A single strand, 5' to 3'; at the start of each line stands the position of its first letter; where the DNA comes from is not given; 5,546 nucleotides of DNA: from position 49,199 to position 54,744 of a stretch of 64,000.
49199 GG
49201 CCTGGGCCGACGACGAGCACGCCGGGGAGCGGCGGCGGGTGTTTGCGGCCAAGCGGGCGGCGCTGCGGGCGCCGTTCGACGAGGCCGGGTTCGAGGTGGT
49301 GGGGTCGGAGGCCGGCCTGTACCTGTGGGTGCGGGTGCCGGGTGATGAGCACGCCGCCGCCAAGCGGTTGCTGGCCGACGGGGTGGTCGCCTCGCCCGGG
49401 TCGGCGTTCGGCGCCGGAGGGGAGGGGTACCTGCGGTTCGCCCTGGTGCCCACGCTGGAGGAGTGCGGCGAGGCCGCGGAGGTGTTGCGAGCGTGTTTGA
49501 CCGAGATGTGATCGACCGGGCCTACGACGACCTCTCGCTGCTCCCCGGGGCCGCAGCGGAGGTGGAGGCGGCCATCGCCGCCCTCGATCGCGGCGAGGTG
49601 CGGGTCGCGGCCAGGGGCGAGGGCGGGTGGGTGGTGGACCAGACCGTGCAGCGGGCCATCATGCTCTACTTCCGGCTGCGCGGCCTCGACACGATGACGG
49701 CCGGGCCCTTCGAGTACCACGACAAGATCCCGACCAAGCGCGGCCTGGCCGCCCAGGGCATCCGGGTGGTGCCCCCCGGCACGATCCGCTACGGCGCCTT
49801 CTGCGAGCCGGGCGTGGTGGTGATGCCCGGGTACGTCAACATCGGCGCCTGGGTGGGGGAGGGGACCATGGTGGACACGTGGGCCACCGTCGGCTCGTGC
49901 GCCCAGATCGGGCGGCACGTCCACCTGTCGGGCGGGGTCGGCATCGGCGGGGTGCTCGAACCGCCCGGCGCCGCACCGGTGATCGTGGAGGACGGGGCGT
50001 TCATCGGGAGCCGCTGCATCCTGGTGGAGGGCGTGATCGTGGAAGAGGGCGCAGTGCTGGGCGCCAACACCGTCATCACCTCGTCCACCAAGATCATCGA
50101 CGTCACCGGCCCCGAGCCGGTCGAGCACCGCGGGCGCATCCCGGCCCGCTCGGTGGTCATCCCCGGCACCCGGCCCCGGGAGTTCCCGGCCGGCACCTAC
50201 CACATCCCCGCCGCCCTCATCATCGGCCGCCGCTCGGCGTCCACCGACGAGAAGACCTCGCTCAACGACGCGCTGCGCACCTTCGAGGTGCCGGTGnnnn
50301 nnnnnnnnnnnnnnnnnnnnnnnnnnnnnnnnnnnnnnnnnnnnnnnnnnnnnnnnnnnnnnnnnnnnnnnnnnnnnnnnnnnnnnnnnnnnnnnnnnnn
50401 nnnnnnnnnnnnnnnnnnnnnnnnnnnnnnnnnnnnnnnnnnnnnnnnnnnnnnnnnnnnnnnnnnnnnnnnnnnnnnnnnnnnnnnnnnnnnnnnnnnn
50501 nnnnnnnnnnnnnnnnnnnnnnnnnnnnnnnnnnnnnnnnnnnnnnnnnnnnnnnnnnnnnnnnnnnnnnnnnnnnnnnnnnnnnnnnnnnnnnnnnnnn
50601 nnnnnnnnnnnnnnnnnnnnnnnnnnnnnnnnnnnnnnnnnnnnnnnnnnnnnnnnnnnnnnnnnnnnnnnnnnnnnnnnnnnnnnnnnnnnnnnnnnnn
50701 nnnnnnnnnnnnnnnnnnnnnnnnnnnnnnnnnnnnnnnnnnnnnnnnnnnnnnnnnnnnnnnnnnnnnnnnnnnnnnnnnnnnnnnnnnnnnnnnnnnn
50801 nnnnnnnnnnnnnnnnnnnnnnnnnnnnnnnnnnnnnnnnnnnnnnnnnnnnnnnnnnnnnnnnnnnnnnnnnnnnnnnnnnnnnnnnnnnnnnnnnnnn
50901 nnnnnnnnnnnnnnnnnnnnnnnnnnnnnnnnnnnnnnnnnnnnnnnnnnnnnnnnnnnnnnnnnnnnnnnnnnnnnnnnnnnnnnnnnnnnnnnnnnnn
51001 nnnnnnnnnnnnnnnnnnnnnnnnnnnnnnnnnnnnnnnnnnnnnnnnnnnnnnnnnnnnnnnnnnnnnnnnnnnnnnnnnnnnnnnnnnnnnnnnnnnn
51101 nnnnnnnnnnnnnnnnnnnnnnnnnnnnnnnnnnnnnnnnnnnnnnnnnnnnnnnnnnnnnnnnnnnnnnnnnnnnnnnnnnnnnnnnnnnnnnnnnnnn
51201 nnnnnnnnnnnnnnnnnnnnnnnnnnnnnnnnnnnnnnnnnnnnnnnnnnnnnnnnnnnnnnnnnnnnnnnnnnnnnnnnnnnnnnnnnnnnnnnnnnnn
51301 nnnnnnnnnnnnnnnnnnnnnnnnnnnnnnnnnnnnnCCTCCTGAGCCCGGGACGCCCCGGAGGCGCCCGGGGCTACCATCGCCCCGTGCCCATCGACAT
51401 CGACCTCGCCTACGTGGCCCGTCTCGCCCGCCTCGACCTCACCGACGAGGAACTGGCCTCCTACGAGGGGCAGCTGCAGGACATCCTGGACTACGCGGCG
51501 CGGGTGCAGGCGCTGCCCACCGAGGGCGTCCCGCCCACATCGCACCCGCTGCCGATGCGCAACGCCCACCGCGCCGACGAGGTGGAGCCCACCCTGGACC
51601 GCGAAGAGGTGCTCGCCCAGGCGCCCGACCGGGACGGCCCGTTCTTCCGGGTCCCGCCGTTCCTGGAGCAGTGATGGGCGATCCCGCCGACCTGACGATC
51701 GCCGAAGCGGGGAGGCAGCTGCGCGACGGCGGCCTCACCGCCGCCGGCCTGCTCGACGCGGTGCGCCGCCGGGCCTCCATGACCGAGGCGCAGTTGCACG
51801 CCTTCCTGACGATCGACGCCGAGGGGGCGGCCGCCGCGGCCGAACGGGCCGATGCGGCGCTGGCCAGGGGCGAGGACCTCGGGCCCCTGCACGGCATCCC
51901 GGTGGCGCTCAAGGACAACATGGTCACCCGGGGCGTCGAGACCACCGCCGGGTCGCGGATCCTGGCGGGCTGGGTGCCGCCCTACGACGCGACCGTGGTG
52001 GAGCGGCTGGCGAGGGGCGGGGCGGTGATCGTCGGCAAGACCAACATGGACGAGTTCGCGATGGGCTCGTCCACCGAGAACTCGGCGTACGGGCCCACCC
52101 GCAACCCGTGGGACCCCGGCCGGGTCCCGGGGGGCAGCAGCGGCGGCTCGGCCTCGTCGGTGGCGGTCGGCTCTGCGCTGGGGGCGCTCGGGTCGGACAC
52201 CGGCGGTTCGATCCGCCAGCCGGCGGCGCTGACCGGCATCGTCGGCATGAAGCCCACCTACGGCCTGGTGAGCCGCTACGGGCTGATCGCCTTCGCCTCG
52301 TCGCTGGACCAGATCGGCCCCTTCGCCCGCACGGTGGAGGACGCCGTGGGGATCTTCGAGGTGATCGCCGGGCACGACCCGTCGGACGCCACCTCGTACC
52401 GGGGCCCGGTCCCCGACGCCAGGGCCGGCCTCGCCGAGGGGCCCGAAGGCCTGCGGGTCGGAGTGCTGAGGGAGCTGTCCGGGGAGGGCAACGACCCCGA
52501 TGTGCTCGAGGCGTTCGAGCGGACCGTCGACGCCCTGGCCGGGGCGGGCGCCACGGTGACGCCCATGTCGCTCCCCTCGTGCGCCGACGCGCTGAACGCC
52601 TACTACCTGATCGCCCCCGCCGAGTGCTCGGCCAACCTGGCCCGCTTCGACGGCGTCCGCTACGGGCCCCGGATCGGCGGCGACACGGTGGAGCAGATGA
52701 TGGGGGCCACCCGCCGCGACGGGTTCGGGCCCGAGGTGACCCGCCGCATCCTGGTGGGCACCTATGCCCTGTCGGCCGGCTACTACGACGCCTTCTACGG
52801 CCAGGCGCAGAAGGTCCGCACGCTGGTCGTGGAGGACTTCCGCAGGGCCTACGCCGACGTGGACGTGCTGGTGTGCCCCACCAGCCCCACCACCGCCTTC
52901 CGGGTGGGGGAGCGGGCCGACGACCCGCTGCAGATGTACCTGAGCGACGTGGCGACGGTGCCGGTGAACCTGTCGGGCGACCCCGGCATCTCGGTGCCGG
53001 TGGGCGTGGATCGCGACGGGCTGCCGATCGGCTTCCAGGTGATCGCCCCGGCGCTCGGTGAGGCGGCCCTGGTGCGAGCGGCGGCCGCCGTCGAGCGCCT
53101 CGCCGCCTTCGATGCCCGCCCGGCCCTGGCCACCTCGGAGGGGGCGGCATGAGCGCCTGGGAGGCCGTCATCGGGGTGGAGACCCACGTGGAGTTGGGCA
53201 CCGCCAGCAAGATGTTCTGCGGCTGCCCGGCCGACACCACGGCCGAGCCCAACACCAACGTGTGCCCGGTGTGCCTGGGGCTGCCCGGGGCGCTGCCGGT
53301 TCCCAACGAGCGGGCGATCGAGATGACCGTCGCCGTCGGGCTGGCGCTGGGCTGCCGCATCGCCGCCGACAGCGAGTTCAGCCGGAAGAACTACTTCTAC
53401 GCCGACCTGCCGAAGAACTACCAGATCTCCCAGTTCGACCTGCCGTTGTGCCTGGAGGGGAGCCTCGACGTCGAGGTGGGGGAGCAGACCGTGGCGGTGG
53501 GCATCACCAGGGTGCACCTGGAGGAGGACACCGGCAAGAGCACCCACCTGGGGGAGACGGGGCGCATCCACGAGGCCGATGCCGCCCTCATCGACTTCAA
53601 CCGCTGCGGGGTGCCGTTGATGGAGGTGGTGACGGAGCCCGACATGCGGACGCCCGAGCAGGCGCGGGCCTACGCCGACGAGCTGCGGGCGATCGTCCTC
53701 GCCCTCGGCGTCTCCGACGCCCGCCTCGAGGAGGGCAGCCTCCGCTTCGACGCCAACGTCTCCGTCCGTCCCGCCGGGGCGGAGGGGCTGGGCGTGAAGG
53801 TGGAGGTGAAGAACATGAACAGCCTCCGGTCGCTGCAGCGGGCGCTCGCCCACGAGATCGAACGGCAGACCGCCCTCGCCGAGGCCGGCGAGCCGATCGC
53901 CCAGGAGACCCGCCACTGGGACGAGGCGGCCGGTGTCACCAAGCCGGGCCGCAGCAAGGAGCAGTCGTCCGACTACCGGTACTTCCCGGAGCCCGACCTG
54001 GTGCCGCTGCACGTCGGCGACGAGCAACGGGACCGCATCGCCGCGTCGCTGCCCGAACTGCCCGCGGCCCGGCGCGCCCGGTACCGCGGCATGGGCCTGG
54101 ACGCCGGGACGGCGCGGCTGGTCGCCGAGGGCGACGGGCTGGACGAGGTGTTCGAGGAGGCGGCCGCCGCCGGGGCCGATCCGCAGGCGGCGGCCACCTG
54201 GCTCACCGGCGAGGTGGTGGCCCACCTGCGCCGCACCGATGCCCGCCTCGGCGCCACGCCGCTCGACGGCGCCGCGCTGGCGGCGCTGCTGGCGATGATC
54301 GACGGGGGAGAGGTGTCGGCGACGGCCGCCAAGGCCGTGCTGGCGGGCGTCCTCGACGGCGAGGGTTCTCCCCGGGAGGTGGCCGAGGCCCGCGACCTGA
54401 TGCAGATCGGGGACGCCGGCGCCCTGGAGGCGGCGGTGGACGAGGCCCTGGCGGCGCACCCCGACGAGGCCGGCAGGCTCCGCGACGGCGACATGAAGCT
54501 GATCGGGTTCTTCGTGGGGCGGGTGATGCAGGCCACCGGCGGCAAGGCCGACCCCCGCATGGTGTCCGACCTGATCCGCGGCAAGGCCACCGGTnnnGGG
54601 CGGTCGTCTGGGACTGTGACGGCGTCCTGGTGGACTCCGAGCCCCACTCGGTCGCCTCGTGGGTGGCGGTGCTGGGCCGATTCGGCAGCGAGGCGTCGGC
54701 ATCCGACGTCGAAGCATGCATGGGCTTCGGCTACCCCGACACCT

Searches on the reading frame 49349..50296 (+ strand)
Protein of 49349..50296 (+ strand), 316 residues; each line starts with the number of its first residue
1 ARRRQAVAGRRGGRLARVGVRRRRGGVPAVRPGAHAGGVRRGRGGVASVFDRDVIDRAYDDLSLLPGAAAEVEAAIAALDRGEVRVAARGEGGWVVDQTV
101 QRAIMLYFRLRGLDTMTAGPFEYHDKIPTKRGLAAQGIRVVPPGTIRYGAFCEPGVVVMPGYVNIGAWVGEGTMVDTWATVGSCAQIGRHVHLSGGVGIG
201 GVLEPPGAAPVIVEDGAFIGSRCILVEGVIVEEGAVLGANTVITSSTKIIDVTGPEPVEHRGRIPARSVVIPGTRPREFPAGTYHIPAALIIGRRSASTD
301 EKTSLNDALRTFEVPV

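Call 42: search_protein_families(library=pfam, proteins=[window:49349-50296:+], max_evalue=0.0001)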
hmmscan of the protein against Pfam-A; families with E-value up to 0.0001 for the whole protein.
window:49349-50296:+ (316 aa): 3 families
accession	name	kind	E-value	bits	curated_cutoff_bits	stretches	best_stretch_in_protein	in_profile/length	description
PF14805.11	THDPS_N_2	-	7.1e-13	49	25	1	55-110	6-67/67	Tetrahydrodipicolinate N-succinyltransferase N-terminal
PF00132.30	Hexapep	-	1.3e-11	44.1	27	2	211-244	2-35/36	Bacterial transferase hexapeptide (six repeats)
PF14602.12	Hexapep_2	-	2e-09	37.4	27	1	210-244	1-33/34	Hexapeptide repeat of succinyl-transferase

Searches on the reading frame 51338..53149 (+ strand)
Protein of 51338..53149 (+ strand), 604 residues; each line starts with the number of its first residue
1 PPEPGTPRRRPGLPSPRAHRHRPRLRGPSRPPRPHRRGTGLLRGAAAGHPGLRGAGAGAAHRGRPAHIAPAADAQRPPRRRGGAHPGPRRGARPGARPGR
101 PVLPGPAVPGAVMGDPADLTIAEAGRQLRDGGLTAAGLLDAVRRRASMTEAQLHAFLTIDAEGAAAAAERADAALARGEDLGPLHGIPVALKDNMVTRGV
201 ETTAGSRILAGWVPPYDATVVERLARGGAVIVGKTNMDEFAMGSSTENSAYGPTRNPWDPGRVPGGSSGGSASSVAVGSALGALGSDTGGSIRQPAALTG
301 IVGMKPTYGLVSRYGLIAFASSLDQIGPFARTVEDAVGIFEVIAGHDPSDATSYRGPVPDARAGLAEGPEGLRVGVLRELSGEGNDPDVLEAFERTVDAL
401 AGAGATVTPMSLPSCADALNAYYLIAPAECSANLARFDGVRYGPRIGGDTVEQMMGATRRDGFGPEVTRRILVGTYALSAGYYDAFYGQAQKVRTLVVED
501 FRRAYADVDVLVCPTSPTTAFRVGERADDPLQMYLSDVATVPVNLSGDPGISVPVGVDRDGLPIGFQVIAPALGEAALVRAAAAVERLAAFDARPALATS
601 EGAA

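Call 42: search_protein_families(library=pfam, proteins=[window:51338-53149:+], max_evalue=0.0001)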
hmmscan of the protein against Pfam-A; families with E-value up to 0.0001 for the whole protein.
window:51338-53149:+ (604 aa): 1 family
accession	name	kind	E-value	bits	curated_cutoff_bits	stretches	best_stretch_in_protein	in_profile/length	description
PF01425.27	Amidase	-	4.2e-155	517.6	27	1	139-578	3-444/445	Amidase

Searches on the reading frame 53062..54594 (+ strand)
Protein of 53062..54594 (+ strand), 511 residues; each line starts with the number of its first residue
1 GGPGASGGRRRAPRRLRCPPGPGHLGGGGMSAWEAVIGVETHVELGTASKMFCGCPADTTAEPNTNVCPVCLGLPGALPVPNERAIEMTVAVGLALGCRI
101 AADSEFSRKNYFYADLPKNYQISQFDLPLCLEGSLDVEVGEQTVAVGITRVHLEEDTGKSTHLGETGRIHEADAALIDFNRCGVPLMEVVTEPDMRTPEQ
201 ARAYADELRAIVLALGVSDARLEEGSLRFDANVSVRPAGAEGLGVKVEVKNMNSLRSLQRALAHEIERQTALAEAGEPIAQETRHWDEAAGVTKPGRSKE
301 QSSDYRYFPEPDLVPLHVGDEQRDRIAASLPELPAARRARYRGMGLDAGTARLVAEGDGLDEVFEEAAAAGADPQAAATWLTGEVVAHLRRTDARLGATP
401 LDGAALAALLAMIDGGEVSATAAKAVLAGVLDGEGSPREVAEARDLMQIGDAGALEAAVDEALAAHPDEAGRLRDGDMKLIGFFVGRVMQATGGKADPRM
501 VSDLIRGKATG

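Call 42: search_protein_families(library=pfam, proteins=[window:53062-54594:+], max_evalue=0.0001)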
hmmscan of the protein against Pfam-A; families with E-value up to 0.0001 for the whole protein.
window:53062-54594:+ (511 aa): 2 families
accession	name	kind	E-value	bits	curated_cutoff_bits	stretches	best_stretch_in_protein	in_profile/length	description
PF02934.20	GatB_N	-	6.8e-113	376.9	23.4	1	36-321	2-274/277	GatB/GatE catalytic domain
PF02637.23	GatB_Yqey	-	5.8e-39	133.8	27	1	363-506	2-145/148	GatB domain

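Call 66: find_related_loci(query=window:53170-54594:+, collection=genome_contigs, flank=500)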
Query window:53170-54594:+ (475 aa) in genome_contigs; peptide patterns used: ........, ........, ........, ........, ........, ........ (x = any residue, [..] = any of these).
600 stretches matched a pattern (row limit reached: there are more); 589 encode a relative of the query (tblastn E <= 1e-3); the best 80 are kept; 80 distinct loci.
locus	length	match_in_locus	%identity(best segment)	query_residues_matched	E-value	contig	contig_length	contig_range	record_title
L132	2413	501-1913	72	1-472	0e+0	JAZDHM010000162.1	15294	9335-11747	MAG: Actinomycetota bacterium isolate MEGAHIT-group-0.332 k141_13038423, whole genome shotgun sequence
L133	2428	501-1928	66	1-475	0e+0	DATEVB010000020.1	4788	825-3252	MAG TPA_asm: Acidimicrobiia bacterium isolate SMAG_U8356 k141_2420818, whole genome shotgun sequence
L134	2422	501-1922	63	1-473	0e+0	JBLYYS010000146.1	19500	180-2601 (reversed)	MAG: Acidimicrobiia bacterium isolate DBRS4.bin20 k97_200599, whole genome shotgun sequence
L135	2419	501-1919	62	1-472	0e+0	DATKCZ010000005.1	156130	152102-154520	MAG TPA_asm: Acidimicrobiia bacterium isolate SMAG_U14459 k141_2360856, whole genome shotgun sequence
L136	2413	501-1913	62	1-470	0e+0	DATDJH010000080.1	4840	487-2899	MAG TPA_asm: Acidimicrobiia bacterium isolate SMAG_U325 k141_165360, whole genome shotgun sequence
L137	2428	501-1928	61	1-475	0e+0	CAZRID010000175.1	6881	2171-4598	MAG TPA_asm: uncultured Acidimicrobiaceae bacterium isolate SRP136066_co1_206 genome assembly, contig: NODE_17590_length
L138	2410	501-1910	63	1-469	0e+0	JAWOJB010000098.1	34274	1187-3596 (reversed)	MAG: Acidimicrobiia bacterium isolate CWP6-1.bin.27 k191_1183438, whole genome shotgun sequence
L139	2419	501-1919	61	1-472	0e+0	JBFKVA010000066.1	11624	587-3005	MAG: Acidimicrobiia bacterium isolate Mix_sand23.2022.09.Z.28 k141_1191509_length_11624_cov_18.8507, whole genome shotgu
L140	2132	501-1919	62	1-472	0e+0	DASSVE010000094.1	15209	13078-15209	MAG TPA_asm: Acidimicrobiia bacterium isolate SMAG_U586 k141_536810, whole genome shotgun sequence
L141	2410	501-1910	61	1-469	0e+0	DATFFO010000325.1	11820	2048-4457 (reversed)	MAG TPA_asm: Acidimicrobiia bacterium isolate SMAG_U8638 k141_322841, whole genome shotgun sequence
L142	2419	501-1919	57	1-472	0e+0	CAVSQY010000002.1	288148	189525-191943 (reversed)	MAG: uncultured Actinomycetes bacterium isolate MFD05684.bin.1.382 genome assembly, contig: contig_109073, whole genome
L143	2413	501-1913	58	1-472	0e+0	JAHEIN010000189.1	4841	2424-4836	MAG: bacterium isolate Ww501 NODE_75406_length_4841_cov_10.121822, whole genome shotgun sequence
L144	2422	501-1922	55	1-475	5e-165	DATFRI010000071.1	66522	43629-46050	MAG TPA_asm: Actinomycetes bacterium isolate SMAG_U9354 k141_4401055, whole genome shotgun sequence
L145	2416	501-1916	53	1-470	4e-162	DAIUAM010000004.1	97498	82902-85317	MAG TPA_asm: Actinomycetota bacterium isolate CTOTU41495 NODE_96_length_97498_cov_10.486110, whole genome shotgun sequen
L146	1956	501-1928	53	1-475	1e-163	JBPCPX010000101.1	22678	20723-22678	MAG: Actinomycetota bacterium isolate TH_ant_mag_193 S1Ck127_1406020_flag_1_multi_21.0000_len_22678, whole genome shotgu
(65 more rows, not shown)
